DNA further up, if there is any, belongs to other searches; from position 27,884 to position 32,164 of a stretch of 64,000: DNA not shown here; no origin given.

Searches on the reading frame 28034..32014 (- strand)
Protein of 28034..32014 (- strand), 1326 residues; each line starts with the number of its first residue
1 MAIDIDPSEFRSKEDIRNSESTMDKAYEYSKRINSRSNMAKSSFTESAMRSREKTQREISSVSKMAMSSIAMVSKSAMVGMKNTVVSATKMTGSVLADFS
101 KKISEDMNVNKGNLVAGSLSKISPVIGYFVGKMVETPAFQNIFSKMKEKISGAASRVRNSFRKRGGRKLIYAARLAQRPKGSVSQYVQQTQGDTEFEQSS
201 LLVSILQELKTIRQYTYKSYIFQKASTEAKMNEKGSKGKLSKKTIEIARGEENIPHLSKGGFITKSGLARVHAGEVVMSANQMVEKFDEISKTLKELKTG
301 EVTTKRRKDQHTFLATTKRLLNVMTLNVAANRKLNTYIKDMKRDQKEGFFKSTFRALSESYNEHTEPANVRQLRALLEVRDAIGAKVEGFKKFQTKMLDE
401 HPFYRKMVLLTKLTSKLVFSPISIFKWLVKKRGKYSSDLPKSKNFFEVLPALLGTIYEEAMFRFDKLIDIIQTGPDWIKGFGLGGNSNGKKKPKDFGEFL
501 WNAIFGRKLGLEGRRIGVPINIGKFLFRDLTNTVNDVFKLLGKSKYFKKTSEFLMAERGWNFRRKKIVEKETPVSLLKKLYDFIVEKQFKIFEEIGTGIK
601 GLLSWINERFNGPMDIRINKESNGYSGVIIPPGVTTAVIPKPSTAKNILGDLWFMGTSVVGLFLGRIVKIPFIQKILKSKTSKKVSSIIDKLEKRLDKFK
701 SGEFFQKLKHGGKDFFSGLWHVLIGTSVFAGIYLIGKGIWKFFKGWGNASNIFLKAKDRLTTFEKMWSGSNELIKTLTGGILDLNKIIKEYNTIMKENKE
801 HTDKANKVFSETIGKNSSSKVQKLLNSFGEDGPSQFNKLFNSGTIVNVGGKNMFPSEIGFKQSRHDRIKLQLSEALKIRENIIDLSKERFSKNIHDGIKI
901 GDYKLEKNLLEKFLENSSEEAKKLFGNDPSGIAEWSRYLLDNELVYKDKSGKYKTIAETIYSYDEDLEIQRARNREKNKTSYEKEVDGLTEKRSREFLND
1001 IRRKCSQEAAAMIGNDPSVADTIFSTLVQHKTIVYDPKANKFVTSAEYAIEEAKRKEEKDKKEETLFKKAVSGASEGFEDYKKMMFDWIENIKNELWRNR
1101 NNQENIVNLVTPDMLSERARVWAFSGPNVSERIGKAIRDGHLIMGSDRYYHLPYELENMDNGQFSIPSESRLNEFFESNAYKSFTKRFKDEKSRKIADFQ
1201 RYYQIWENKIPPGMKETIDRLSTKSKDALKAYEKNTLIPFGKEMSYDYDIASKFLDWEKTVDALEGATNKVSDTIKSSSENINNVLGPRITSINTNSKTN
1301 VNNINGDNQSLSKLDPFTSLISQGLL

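Call 5: search_protein_families(library=phrogs, proteins=[window:28034-32014:-], max_evalue=0.01)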
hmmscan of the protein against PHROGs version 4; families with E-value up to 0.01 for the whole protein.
window:28034-32014:- (1326 aa): 1 family
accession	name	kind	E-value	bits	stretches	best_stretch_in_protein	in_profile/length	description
phrog_15478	-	tail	0.0099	15.7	0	253-282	365-394/456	tail length tape measure protein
